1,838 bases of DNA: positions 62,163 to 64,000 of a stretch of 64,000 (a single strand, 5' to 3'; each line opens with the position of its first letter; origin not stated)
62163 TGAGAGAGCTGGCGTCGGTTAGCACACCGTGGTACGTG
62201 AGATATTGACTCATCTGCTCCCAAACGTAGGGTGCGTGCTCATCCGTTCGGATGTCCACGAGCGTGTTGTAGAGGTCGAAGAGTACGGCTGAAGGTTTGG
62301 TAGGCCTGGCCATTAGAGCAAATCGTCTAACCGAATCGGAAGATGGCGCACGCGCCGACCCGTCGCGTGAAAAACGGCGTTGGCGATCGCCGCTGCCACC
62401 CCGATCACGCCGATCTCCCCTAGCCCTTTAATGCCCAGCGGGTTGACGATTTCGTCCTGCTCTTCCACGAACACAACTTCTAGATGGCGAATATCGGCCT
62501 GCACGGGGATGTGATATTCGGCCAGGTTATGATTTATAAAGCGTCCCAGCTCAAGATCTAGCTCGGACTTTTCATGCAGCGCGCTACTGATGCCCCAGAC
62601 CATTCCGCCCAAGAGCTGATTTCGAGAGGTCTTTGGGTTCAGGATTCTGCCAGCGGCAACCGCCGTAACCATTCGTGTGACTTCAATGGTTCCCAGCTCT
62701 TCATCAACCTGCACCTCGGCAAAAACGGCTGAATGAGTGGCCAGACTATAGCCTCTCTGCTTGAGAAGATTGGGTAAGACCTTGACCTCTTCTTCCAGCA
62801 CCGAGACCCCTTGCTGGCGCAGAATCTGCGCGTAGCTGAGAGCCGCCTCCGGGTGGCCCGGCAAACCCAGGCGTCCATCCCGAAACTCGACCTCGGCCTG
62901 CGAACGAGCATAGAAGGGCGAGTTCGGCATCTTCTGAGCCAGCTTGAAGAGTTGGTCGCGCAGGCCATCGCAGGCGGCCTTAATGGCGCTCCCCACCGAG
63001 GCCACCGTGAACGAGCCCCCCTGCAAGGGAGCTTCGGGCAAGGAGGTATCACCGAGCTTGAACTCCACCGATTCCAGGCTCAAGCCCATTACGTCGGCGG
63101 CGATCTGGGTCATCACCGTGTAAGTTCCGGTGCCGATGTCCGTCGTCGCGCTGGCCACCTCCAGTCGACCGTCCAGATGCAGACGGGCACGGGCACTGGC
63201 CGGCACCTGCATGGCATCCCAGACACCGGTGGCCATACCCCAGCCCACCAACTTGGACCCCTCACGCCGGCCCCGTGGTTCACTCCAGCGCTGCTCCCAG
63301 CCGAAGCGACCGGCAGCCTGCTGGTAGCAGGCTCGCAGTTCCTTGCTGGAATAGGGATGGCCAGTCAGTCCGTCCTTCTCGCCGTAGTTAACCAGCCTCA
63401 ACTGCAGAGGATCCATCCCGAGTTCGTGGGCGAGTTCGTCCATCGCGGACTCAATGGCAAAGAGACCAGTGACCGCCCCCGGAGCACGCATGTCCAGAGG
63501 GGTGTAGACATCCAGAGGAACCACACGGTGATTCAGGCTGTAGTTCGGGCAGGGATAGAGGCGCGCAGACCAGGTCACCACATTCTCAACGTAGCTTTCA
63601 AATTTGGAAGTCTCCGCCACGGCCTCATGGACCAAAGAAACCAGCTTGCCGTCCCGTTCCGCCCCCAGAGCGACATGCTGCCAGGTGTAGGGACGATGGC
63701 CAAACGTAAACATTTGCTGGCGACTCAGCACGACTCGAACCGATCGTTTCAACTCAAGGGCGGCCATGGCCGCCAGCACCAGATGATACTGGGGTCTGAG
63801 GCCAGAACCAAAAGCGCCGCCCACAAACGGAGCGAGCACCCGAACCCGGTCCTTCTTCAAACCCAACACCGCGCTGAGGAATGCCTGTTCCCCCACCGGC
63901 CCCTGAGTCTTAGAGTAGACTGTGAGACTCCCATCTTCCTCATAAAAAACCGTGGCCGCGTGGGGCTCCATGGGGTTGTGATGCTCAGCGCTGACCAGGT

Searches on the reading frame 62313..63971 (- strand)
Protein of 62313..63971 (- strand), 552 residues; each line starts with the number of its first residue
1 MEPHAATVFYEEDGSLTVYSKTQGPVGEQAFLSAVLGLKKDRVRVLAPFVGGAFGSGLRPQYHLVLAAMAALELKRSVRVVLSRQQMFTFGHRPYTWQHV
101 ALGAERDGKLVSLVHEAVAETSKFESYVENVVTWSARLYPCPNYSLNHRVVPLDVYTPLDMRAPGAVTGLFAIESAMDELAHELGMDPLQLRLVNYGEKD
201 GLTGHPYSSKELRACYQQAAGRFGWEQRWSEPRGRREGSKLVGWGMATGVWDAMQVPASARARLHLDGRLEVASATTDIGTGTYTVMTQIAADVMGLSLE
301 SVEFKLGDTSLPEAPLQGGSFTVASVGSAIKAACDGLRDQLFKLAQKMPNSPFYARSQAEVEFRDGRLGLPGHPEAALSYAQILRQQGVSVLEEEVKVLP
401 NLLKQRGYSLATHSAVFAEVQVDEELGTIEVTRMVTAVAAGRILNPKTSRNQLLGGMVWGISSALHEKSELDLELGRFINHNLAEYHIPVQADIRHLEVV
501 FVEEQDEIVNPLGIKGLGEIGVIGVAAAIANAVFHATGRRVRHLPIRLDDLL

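Call 83: search_protein_families(library=pfam, proteins=[window:62313-63971:-], max_evalue=0.001)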
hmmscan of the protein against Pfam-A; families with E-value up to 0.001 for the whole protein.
window:62313-63971:- (552 aa): 2 families
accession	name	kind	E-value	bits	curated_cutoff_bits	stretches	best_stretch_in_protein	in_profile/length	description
PF20256.3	MoCoBD_2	-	5.6e-52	177.4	27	1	220-494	3-282/283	Molybdopterin cofactor-binding domain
PF02738.23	MoCoBD_1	-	4.4e-47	160.7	27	1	1-196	43-244/244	Molybdopterin cofactor-binding domain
